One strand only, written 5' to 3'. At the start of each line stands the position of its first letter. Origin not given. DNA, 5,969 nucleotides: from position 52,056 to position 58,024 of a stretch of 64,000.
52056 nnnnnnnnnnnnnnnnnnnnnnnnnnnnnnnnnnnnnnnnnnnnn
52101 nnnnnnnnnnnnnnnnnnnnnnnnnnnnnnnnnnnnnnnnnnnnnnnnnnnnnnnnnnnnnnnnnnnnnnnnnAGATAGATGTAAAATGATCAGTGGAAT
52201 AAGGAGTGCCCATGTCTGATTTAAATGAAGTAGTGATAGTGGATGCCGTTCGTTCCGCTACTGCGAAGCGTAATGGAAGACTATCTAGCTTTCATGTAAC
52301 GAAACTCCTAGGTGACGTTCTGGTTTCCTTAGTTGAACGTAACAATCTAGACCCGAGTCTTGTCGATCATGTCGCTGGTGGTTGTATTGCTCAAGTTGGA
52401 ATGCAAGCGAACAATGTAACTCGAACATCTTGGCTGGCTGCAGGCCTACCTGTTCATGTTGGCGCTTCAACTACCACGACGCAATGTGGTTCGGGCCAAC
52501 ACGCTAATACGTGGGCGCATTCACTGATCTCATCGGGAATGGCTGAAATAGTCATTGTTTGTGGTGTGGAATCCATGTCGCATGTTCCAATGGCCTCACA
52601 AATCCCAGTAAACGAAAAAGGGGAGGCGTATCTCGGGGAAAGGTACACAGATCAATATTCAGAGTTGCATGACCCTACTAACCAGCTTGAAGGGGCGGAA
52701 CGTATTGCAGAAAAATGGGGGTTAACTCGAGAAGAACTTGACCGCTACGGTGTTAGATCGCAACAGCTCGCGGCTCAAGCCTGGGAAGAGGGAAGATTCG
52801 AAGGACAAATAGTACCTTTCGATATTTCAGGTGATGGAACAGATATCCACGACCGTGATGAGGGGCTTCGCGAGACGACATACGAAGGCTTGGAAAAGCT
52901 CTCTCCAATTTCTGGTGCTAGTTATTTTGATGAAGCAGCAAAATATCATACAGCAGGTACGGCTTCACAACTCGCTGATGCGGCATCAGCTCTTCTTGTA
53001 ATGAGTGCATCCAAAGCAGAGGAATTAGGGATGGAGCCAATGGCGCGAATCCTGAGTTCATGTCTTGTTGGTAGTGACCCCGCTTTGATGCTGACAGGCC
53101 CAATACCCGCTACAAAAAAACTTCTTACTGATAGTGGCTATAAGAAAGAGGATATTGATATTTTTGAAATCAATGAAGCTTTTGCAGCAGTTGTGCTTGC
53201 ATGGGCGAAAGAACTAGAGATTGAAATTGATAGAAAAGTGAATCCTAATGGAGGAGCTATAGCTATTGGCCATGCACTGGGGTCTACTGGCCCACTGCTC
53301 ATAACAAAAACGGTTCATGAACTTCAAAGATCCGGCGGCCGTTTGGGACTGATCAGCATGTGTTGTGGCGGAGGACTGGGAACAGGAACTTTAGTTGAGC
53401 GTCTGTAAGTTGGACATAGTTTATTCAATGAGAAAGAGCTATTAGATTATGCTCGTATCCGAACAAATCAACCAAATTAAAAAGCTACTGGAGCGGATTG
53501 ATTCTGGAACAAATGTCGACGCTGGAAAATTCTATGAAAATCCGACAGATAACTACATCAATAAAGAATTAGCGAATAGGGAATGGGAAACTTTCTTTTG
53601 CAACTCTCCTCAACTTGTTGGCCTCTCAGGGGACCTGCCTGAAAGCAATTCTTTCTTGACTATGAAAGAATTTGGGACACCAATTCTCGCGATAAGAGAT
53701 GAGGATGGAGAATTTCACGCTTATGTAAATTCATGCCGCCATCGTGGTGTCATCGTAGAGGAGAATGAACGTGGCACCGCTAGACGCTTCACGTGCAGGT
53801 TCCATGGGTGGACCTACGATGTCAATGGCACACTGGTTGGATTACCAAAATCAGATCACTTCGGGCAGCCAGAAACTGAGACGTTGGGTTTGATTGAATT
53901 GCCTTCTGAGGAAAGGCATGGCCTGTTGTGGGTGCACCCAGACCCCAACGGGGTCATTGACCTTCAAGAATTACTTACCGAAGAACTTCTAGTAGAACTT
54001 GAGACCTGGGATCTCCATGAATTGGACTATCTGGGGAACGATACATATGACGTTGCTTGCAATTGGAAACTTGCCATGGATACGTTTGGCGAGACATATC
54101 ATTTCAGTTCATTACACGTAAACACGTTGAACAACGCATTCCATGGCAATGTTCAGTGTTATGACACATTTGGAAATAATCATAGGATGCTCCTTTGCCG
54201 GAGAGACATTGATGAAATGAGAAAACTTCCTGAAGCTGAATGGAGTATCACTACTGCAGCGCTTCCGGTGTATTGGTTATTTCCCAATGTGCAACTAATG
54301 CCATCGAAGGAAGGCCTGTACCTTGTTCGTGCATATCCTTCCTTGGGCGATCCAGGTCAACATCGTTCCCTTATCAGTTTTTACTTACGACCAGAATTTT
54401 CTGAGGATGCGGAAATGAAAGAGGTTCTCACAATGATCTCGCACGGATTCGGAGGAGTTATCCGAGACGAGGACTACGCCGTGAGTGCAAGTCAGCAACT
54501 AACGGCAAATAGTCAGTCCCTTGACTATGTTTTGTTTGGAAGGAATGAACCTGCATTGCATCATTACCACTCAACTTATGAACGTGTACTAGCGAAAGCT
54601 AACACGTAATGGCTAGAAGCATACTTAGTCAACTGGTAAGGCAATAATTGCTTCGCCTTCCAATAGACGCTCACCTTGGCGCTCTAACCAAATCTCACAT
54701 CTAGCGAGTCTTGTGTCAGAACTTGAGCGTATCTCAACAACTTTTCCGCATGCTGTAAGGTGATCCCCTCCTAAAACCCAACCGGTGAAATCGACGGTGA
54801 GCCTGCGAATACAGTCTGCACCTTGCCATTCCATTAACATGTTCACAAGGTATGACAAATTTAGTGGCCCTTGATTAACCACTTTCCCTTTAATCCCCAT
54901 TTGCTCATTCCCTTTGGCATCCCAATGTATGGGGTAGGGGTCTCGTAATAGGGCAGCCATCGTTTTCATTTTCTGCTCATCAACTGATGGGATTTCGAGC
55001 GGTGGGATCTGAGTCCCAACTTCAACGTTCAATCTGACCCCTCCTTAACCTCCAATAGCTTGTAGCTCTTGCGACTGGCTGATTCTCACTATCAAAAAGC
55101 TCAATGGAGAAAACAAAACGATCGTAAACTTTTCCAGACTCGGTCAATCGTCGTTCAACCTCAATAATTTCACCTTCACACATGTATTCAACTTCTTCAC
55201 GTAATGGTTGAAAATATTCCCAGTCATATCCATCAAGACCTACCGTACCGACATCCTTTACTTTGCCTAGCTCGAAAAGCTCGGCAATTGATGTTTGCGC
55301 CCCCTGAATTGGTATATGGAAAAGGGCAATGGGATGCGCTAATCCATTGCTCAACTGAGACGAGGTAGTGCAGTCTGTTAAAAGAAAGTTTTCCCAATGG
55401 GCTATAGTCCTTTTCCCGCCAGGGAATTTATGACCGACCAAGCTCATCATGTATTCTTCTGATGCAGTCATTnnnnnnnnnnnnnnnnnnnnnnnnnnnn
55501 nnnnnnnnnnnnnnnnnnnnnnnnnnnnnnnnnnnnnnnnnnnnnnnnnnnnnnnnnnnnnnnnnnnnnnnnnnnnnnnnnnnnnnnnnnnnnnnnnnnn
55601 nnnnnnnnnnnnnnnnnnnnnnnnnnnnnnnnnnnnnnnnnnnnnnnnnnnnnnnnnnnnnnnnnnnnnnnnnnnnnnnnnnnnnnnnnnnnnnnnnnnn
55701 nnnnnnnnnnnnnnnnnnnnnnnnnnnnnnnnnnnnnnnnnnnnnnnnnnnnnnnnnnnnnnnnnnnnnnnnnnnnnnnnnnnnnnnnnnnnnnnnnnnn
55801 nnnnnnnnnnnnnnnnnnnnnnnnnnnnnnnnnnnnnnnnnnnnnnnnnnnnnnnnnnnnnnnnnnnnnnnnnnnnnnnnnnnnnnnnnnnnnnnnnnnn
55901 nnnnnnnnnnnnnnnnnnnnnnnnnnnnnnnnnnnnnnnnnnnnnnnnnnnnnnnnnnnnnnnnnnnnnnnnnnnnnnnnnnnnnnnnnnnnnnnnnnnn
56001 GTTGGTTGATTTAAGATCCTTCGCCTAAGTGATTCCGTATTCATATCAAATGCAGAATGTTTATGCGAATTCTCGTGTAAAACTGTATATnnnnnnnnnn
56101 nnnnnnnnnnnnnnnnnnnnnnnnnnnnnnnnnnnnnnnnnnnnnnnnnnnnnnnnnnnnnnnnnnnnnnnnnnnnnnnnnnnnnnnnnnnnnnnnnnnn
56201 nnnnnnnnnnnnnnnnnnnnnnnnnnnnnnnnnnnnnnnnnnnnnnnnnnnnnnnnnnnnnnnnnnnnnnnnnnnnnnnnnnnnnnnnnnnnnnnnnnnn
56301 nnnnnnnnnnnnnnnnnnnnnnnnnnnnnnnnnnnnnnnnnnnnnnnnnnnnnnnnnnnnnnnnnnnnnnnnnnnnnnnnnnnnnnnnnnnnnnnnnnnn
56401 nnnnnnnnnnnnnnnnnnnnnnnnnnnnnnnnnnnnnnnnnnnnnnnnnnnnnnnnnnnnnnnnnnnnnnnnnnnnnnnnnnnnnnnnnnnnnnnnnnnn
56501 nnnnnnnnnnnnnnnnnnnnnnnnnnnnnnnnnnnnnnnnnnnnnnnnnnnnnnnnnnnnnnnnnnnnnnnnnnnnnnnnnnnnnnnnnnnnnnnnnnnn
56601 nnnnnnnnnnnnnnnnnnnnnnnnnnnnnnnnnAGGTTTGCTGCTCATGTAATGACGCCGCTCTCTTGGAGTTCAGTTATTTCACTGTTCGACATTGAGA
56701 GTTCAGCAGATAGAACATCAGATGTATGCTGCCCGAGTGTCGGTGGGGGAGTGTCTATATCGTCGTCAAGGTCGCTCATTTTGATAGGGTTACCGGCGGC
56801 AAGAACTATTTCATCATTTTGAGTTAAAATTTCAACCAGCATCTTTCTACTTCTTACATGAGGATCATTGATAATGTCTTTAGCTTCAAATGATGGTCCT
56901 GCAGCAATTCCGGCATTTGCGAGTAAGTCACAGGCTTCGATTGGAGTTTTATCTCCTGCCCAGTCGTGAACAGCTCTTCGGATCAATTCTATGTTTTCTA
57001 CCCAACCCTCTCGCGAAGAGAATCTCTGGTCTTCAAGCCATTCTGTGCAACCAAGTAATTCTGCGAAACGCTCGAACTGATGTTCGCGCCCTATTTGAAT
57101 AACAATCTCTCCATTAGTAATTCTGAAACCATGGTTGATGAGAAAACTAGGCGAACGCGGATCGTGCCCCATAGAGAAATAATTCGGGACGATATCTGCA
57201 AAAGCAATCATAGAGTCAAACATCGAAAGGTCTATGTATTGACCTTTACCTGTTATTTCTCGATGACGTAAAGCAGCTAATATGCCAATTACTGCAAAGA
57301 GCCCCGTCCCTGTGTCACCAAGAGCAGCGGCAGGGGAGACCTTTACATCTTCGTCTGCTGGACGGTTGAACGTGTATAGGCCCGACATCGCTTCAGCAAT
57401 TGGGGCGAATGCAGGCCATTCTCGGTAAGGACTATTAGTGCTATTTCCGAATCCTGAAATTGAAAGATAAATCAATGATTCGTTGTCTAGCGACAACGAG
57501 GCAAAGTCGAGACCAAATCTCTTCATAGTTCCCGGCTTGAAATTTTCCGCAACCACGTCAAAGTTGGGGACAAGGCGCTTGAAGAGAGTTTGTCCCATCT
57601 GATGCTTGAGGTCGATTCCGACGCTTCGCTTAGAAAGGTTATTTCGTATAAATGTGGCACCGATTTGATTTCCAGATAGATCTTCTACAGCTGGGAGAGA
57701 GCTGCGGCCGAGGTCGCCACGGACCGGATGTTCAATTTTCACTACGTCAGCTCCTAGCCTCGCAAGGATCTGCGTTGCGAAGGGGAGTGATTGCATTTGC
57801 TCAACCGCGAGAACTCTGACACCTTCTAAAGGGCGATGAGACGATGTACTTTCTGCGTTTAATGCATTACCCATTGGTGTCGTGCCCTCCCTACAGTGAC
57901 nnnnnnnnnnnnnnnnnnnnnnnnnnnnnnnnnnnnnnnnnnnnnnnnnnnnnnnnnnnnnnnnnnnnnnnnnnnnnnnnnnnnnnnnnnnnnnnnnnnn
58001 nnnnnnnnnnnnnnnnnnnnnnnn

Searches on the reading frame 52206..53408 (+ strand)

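Call 34: search_protein_families(library=pfam, proteins=[window:52206-53408:+], max_evalue=0.00001)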
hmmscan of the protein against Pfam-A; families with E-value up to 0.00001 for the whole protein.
window:52206-53408:+ (400 aa): 2 families
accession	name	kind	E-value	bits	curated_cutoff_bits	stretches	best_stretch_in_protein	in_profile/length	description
PF00108.29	Thiolase_N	-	1.8e-53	182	26.4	1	9-269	1-260/260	Thiolase, N-terminal domain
PF02803.24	Thiolase_C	-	7.6e-39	132.6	27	1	277-399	2-123/123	Thiolase, C-terminal domain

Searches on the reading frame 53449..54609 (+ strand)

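Call 34: search_protein_families(library=pfam, proteins=[window:53449-54609:+], max_evalue=0.00001)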
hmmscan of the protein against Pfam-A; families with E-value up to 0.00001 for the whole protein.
window:53449-54609:+ (386 aa): 2 families
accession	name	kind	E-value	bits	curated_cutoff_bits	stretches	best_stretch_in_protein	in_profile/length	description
PF00848.25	Ring_hydroxyl_A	-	1.5e-26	94.1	24.9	1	190-382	2-207/208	Ring hydroxylating alpha subunit (catalytic domain)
PF00355.32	Rieske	-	2.3e-16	59.9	20.3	1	55-136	3-82/88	Rieske [2Fe-2S] domain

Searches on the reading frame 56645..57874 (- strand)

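Call 34: search_protein_families(library=pfam, proteins=[window:56645-57874:-], max_evalue=0.00001)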
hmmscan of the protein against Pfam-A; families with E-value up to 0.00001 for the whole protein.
window:56645-57874:- (409 aa): 1 family
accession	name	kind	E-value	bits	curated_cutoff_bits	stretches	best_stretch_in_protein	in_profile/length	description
PF02515.22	CoA_transf_3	-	1.1e-88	298.3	23.3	1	16-384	1-366/366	CoA-transferase family III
